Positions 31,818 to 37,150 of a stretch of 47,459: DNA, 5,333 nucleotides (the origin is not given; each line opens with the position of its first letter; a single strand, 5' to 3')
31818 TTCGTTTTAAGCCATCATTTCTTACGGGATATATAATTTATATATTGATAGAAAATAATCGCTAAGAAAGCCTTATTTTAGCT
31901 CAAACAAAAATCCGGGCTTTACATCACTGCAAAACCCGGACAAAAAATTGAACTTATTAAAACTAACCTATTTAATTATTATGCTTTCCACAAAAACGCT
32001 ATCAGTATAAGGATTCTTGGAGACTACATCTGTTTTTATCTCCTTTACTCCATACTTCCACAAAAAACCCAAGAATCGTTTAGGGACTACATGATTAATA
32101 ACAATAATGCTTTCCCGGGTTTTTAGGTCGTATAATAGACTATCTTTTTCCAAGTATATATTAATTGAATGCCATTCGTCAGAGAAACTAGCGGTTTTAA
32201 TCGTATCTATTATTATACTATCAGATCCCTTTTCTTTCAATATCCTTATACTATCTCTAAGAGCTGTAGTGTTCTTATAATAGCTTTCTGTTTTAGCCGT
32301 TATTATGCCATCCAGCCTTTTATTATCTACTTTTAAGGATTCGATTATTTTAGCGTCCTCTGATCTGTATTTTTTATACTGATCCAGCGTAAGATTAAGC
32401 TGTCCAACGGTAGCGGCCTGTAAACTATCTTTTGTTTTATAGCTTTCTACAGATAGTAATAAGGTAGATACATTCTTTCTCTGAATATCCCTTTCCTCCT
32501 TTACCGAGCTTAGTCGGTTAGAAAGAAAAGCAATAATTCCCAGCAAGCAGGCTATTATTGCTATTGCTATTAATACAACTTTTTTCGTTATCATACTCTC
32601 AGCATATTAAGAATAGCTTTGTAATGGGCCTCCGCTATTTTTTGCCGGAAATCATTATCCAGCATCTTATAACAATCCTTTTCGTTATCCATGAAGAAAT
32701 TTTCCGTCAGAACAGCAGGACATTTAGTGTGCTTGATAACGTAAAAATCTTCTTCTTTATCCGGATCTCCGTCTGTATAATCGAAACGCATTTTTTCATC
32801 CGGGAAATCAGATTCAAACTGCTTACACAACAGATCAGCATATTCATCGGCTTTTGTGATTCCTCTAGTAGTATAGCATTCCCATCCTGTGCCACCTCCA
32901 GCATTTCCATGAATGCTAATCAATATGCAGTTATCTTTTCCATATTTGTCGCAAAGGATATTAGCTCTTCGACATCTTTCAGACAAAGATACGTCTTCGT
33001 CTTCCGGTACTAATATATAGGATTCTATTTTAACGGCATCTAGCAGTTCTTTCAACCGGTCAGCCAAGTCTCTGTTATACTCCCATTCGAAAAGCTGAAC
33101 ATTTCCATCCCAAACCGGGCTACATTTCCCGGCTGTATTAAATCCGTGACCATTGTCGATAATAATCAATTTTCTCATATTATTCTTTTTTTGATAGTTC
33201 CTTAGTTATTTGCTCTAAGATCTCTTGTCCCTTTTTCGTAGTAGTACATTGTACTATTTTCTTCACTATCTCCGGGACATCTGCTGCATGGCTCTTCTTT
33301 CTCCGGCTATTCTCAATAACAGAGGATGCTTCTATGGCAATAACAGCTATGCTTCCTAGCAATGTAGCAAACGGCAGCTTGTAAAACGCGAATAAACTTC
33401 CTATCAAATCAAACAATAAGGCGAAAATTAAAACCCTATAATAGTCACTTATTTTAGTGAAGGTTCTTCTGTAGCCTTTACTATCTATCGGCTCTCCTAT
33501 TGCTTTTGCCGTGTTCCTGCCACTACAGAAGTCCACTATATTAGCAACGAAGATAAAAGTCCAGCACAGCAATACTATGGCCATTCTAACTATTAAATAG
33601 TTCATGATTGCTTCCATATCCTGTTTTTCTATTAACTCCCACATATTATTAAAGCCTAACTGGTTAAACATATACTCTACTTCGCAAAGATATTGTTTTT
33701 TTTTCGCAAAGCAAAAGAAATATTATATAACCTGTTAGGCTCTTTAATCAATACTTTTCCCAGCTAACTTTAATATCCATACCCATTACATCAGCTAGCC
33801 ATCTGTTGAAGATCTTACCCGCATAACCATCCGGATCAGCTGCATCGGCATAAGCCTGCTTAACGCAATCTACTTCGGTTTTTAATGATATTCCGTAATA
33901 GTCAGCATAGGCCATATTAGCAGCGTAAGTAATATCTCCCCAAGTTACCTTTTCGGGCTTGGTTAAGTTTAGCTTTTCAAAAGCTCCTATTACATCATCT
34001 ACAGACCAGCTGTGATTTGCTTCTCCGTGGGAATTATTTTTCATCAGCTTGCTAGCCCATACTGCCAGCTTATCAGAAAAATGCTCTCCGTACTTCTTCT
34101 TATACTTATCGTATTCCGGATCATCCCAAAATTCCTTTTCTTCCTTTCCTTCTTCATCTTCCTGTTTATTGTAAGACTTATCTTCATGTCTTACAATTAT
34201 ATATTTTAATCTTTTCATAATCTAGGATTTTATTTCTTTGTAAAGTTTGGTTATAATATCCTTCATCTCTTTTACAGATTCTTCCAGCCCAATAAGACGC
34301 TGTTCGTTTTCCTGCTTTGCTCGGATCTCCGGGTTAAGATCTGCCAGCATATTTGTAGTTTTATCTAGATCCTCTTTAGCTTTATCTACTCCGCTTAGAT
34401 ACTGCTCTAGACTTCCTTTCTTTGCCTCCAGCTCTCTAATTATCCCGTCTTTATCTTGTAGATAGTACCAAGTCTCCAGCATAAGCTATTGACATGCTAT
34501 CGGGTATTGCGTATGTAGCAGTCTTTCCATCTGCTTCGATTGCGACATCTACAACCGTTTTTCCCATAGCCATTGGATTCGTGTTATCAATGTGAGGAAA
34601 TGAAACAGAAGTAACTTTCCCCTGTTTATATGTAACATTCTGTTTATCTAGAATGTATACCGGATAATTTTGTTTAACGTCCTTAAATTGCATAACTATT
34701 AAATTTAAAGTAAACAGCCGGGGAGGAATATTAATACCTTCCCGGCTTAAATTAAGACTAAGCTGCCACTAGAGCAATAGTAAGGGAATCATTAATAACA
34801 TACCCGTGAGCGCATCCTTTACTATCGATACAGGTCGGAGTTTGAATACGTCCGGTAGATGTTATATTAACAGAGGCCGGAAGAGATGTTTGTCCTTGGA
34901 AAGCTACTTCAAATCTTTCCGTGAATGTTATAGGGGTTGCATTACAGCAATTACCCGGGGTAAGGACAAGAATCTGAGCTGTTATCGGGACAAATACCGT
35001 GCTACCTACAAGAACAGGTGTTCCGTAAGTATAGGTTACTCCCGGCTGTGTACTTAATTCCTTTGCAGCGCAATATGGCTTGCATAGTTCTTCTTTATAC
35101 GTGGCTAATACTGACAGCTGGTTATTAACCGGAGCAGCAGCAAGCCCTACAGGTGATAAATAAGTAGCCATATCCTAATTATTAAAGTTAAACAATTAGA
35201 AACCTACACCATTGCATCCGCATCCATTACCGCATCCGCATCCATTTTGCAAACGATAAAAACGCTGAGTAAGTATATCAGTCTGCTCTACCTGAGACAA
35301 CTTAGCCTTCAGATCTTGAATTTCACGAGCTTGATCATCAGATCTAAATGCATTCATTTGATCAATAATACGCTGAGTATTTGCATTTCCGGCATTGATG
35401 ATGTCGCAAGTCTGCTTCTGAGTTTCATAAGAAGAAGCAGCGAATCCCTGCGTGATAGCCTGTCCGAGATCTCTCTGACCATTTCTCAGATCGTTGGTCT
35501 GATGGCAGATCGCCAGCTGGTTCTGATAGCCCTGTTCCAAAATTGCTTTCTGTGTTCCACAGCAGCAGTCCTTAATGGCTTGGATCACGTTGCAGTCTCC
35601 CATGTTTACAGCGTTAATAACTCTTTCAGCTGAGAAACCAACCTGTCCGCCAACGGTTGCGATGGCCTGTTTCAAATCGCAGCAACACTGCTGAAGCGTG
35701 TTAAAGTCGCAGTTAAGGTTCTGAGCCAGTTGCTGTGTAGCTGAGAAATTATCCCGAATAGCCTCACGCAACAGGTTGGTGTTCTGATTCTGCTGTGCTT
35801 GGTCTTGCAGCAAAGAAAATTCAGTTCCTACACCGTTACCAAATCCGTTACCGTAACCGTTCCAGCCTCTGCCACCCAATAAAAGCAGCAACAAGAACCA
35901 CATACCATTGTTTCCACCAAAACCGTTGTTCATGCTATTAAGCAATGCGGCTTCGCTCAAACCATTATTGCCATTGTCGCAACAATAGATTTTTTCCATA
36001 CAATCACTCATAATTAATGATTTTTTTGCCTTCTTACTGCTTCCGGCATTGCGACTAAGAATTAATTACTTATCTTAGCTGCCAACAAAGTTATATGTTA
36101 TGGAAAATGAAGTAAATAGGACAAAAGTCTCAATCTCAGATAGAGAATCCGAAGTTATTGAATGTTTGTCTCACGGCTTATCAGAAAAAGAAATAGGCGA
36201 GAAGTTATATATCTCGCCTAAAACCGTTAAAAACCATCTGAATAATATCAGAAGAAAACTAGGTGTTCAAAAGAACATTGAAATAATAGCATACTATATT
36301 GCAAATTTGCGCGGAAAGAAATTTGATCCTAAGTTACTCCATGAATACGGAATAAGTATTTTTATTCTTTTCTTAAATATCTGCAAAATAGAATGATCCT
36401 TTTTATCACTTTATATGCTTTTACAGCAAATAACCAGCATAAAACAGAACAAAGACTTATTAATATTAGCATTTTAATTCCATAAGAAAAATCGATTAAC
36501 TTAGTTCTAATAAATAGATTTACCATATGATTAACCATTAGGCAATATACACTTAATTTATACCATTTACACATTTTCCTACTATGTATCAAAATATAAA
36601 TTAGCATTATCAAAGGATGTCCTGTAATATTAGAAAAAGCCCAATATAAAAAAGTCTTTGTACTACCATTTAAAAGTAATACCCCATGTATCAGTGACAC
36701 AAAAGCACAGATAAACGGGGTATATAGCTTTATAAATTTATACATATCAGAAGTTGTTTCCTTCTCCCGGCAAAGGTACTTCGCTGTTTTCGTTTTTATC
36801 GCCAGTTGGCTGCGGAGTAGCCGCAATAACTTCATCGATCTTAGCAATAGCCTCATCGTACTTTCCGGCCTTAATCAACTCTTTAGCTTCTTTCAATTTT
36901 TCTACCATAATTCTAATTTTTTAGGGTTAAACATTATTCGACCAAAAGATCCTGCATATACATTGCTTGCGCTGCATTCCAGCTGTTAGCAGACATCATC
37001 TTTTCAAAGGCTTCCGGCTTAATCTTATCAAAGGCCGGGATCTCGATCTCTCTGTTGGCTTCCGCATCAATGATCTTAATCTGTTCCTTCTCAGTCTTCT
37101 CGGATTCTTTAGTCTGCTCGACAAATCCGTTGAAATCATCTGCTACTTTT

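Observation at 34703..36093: G+C-richer two-gene unit encoding extremely Cys-rich proteins with no family I can name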

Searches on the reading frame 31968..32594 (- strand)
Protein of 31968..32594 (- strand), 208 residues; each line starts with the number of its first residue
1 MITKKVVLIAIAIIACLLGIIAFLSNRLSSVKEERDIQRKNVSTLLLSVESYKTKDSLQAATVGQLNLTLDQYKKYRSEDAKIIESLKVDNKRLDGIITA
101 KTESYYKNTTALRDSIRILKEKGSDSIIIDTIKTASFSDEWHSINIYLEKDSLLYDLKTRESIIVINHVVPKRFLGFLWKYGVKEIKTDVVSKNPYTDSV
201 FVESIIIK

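Call 38: search_protein_families(library=phrogs, proteins=[window:31968-32594:-], max_evalue=0.01)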
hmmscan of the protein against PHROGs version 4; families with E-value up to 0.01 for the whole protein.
window:31968-32594:- (208 aa): 2 families
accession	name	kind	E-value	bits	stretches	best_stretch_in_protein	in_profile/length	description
phrog_14010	-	unknown function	1.6e-31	110.5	1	10-208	5-196/197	-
phrog_739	-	lysis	0.001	20.3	1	4-101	5-98/122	Rz-like spanin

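Call 39: search_protein_families(library=pfam, proteins=[window:31968-32594:-], max_evalue=0.01)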
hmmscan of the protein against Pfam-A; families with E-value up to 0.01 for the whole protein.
window:31968-32594:- (208 aa): 1 family
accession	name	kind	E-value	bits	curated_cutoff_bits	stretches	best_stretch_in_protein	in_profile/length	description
PF20186.3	DUF6549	-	3.4e-32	112.1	27.4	1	32-208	2-166/167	Family of unknown function (DUF6549)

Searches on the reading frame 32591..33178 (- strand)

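Call 3: search_protein_families(library=pfam, proteins=[window:32591-33178:-], max_evalue=1)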
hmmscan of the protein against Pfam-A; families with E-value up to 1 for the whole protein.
window:32591-33178:- (195 aa): 3 families
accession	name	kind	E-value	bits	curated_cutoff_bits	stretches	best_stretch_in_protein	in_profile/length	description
PF01520.23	Amidase_3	-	4.3e-27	95.7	27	1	5-190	1-173/174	N-acetylmuramoyl-L-alanine amidase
PF22093.1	Cwp8_D2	-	0.033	15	27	1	43-88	7-51/79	Cell wall binding protein Cwp8 domain 2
PF18047.6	PatG_D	-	0.18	12.7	27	1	34-176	47-90/111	PatG Domain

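Call 4: search_protein_families(library=phrogs, proteins=[window:32591-33178:-], max_evalue=1)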
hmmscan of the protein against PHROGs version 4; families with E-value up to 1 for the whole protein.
window:32591-33178:- (195 aa): 5 families
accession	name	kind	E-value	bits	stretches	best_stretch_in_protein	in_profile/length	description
phrog_435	-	lysis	2.1e-43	150.1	1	1-191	111-283/556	endolysin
phrog_2742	-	lysis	1.3e-19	71.8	1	4-193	3-181/318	endolysin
phrog_13214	-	unknown function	0.013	16.4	1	144-168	28-52/55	-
phrog_27914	-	unknown function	0.048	15.1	1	76-150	40-114/122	-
phrog_17214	-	lysis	0.38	11.3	1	85-185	89-185/322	endolysin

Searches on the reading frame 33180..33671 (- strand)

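Call 3: search_protein_families(library=pfam, proteins=[window:33180-33671:-], max_evalue=1)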
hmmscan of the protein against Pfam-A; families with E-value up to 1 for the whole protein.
window:33180-33671:- (163 aa): 1 family
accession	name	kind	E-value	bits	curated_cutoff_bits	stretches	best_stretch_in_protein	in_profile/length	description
PF05105.17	Phage_holin_4_1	-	0.00065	20.2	22.2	1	38-141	15-112/116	Bacteriophage holin family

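Call 4: search_protein_families(library=phrogs, proteins=[window:33180-33671:-], max_evalue=1)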
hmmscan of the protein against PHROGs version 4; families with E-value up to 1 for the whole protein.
window:33180-33671:- (163 aa): 3 families
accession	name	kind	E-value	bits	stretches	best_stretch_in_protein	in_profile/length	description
phrog_20732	-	unknown function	6.3e-12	46.9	1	19-145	1-132/157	-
phrog_11587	-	unknown function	0.047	14.8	1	110-152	10-52/69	-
phrog_22319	-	unknown function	0.13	13.6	1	86-113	28-54/62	-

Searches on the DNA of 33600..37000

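Call 85: search_rna_families(source=window, start=33600, end=37000, threshold=evalue, max_evalue=1)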
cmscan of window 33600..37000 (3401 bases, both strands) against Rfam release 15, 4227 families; matches with E-value up to 1: 1.
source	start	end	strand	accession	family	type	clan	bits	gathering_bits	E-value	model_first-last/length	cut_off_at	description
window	35935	36027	-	RF02508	Atu_Ti4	Gene; sRNA;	-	20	40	0.85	1-107/107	no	Rhizobiales sRNA Atu_Ti4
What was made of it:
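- Tried and rejected: Rfam found no RNA family in the leader or the hairpin (call 85).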

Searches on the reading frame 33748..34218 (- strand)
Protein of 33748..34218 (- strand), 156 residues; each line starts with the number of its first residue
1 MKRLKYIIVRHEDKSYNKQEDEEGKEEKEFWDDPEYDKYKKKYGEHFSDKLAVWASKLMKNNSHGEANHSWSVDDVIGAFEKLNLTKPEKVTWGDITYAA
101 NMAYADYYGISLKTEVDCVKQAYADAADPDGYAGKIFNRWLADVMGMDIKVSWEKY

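Call 3: search_protein_families(library=pfam, proteins=[window:33748-34218:-], max_evalue=1)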
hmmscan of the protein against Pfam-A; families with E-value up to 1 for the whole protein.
window:33748-34218:- (156 aa): 2 families
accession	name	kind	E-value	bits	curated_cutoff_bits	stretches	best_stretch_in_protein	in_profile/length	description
PF25223.1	DUF7841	-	8.7e-19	68.3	25.2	1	38-156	7-113/114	Domain of unknown function (DUF7841)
PF23812.1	Phage_TAC_18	-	0.0039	17.7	27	1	74-126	23-75/79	Phage tail assembly chaperone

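Call 4: search_protein_families(library=phrogs, proteins=[window:33748-34218:-], max_evalue=1)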
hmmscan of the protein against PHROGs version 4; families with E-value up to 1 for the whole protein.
window:33748-34218:- (156 aa): 1 family
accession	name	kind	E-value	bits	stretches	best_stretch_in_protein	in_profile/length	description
phrog_38431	-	unknown function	6.6e-12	47.1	1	38-154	17-141/144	-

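Call 50: search_solved_structures(query=A5, max_evalue=10, show_alignments=2)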
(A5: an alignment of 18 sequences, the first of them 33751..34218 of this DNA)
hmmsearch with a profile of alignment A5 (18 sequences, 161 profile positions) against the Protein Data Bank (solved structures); distinct sequences matched with E-value up to 10: 3.
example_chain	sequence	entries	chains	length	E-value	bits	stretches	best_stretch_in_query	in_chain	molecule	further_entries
1q10_A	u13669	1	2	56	0.11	15.6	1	56-85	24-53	Immunoglobulin G binding protein G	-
6hka_A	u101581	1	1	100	0.85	12.6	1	56-103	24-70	Immunoglobulin G-binding protein G,Serine-protein kinase ATM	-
5uh7_A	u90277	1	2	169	0.91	12.5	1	34-68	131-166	DNA-directed RNA polymerase subunit beta'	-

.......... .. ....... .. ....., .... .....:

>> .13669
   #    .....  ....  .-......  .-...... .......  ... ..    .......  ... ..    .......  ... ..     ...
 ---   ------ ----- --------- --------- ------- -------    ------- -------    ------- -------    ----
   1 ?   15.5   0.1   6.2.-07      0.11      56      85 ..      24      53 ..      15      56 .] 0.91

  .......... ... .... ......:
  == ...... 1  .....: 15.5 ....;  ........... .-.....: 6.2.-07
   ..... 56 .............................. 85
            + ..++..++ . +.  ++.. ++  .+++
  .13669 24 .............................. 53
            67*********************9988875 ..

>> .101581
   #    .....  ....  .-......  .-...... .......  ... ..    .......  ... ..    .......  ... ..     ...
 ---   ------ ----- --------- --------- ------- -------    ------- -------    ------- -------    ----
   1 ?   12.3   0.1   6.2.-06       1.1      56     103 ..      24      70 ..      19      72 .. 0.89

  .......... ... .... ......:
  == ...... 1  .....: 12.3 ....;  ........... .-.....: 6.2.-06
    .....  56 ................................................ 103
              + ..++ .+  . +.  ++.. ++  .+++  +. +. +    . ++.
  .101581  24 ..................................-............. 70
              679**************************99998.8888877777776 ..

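Call 58: search_protein_families(library=padloc, proteins=[window:33748-34218:-], max_evalue=0.1)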
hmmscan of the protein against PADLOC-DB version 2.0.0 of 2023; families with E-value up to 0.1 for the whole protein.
window:33748-34218:- (156 aa): 0 families

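Call 59: search_protein_families(library=ncbifam, proteins=[window:33748-34218:-], max_evalue=0.1)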
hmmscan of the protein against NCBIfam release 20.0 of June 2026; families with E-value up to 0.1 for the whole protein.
window:33748-34218:- (156 aa): 1 family
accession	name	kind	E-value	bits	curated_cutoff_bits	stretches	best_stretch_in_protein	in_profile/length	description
NF003356.0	PRK04405.1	subfamily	0.035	13.2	339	1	32-51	80-99/299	peptidylprolyl isomerase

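Call 96: search_dna_similar(query=window:33751-34218:-, collection=phages, mode=protein, max_rows=40, max_evalue=0.001)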
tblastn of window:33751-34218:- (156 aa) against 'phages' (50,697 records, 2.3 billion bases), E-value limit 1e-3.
Records with a match: 16; places in all: 16; records where one place covers at least 80% of the query: 0.
Best place of each record, by identity: <60% 16.
By first word of the organism name: Bacteroides 5; Parabacteroides 4; uncultured 3; Bacteriophage 2; Dulem 1; phage 1.
By host as written in the record: - 6; Parabacteroides distasonis DA691 3; Bacteroides fragilis DA486 2; Bacteroides fragilis DA503 2; Propithecus coquereli 1; Parabacteroides distasonis DA482 1; Bacteroides fragilis DA494 1.
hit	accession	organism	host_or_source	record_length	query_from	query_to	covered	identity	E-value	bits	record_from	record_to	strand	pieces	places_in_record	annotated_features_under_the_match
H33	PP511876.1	Dulem virus 42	Propithecus coquereli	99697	44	156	72%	46.1%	1e-13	73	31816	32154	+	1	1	hypothetical protein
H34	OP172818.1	Parabacteroides phage PD691P6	Parabacteroides distasonis DA691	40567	44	147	67%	49.1%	4e-16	80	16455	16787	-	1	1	hypothetical protein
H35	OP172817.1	Parabacteroides phage PD691P4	Parabacteroides distasonis DA691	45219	44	147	67%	49.1%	4e-16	80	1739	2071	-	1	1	hypothetical protein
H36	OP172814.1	Parabacteroides phage PD482P1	Parabacteroides distasonis DA482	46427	44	147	67%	49.1%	4e-16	80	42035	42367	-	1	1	hypothetical protein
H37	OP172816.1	Parabacteroides phage PD691P3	Parabacteroides distasonis DA691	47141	44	147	67%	49.1%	4e-16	80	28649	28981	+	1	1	hypothetical protein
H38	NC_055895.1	uncultured phage cr7_1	human feces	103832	44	156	72%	44.2%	7e-12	67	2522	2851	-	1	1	hypothetical protein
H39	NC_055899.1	uncultured phage cr124_1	human feces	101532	44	156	72%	44.2%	1e-11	67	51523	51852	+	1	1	hypothetical protein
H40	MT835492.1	Bacteriophage sp.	human fecal samples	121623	44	156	72%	43.4%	2e-11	66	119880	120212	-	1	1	record has no annotation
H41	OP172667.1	Bacteroides phage BF486P2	Bacteroides fragilis DA486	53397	44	156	72%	40.9%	4e-10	62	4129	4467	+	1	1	hypothetical protein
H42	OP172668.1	Bacteroides phage BF486P3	Bacteroides fragilis DA486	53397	44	156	72%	40.9%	4e-10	62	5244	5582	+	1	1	hypothetical protein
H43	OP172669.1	Bacteroides phage BF494P1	Bacteroides fragilis DA494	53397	44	156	72%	40.9%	4e-10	62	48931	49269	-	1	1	hypothetical protein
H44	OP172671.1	Bacteroides phage BF503P2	Bacteroides fragilis DA503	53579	44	156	72%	40.9%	4e-10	62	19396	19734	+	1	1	hypothetical protein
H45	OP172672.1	Bacteroides phage BF503P4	Bacteroides fragilis DA503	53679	44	156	72%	40.0%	5e-10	62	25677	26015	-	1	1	hypothetical protein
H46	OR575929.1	phage csAssE-Sib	human gut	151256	44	154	71%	36.0%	1e-6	52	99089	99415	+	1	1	hypothetical protein (x2)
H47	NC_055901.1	uncultured phage cr130_1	Rhesus macaque feces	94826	44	150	69%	36.1%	4e-6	51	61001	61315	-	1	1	RNA polymerase sigma factor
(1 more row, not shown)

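Call 98: get_annotated_region(hit=H41, flank=5000)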
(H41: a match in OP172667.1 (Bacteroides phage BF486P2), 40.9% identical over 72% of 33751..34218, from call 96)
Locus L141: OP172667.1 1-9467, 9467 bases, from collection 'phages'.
description: Bacteroides phage BF486P2, complete genome.
organism: Bacteroides phage BF486P2 (NCBI taxid 2968550)
taxonomy: Viruses; Duplodnaviria; Heunggongvirae; Uroviricota; Caudoviricetes
host: Bacteroides fragilis DA486; source: municipal sewage; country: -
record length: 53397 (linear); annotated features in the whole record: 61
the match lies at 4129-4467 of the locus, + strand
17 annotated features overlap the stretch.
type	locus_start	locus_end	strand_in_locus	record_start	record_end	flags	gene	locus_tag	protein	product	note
CDS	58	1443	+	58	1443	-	-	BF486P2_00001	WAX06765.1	hypothetical protein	-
CDS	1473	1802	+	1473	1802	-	-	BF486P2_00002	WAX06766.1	hypothetical protein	-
CDS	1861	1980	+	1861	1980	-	-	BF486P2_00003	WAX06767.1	hypothetical protein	-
CDS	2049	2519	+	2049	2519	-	-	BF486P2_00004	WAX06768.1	hypothetical protein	-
CDS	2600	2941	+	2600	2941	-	-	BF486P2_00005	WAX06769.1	hypothetical protein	-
CDS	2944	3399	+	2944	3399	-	-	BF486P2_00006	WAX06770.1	hypothetical protein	-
CDS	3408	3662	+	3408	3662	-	-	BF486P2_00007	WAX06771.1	hypothetical protein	-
CDS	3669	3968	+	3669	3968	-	-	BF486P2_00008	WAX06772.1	hypothetical protein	-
CDS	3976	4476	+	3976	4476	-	-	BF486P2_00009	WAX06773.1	hypothetical protein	-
CDS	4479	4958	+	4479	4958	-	-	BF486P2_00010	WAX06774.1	hypothetical protein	-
CDS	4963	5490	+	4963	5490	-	-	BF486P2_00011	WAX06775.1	hypothetical protein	-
CDS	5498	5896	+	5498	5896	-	-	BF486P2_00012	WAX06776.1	hypothetical protein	-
CDS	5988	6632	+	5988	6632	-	-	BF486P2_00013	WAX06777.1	hypothetical protein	-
CDS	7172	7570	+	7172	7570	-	-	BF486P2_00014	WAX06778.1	hypothetical protein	-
CDS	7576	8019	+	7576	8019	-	-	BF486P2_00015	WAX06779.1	hypothetical protein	-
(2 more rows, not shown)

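Call 99: get_annotated_region(hit=H37, flank=5000)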
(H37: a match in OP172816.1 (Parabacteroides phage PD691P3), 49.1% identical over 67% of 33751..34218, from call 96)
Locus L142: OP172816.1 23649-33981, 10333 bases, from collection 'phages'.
description: Parabacteroides phage PD691P3, complete genome.
organism: Parabacteroides phage PD691P3 (NCBI taxid 2968688)
taxonomy: Viruses; Duplodnaviria; Heunggongvirae; Uroviricota; Caudoviricetes
host: Parabacteroides distasonis DA691; source: municipal sewage; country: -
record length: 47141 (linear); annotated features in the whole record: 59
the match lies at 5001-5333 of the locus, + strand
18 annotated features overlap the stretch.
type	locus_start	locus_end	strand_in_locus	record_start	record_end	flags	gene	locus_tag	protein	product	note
CDS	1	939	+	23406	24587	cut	-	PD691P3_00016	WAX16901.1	hypothetical protein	-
CDS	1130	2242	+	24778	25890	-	-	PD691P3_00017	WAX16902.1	hypothetical protein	-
CDS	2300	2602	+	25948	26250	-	-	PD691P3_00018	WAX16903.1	hypothetical protein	-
CDS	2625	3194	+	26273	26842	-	-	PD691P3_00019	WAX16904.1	hypothetical protein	-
CDS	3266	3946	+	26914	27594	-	-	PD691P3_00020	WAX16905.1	hypothetical protein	-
CDS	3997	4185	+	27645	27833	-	-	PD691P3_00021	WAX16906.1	hypothetical protein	-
CDS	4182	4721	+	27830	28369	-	-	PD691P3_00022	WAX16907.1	hypothetical protein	-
CDS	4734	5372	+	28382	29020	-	-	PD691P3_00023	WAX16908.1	hypothetical protein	-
CDS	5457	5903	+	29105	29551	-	-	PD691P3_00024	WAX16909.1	hypothetical protein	-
CDS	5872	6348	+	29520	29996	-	-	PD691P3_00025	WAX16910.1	endolysin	-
CDS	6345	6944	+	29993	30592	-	-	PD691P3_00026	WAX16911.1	hypothetical protein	-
CDS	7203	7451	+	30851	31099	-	-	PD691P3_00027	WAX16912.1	hypothetical protein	-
CDS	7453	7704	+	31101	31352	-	-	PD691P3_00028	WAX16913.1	hypothetical protein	-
CDS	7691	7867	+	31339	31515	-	-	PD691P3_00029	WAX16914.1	hypothetical protein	-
CDS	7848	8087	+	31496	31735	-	-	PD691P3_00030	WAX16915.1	hypothetical protein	-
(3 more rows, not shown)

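Call 104: search_protein_families(library=phrogs, proteins=[L142:3266-3943:+, L141:2049-2516:+, L142:4182-4718:+, L142:2625-3191:+, L141:2600-2938:+, L141:2944-3396:+, L141:3408-3659:+, L141:3669-3965:+, L142:6345-6941:+, L142:1130-2239:+], max_evalue=0.01)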
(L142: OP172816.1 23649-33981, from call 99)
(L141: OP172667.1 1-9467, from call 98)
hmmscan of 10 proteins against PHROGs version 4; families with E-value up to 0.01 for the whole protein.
L142:3266-3943:+ (226 aa): 1 family
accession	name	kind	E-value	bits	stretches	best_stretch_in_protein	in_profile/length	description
phrog_9288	-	unknown function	3.1e-06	28.1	1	23-193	34-200/234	-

L141:2049-2516:+ (156 aa): 0 families

L142:4182-4718:+ (179 aa): 2 families
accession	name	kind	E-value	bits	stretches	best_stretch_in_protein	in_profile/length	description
phrog_18506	-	unknown function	0.0005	21.2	1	63-120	6-70/91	-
phrog_28898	-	unknown function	0.003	18.5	1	70-125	74-132/181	-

L142:2625-3191:+ (189 aa): 0 families

L141:2600-2938:+ (113 aa): 0 families

L141:2944-3396:+ (151 aa): 0 families

L141:3408-3659:+ (84 aa): 0 families

L141:3669-3965:+ (99 aa): 0 families

L142:6345-6941:+ (199 aa): 1 family
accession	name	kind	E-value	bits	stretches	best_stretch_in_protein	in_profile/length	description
phrog_14010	-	unknown function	2.6e-42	145.7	1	5-198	4-196/197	-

L142:1130-2239:+ (370 aa): 0 families
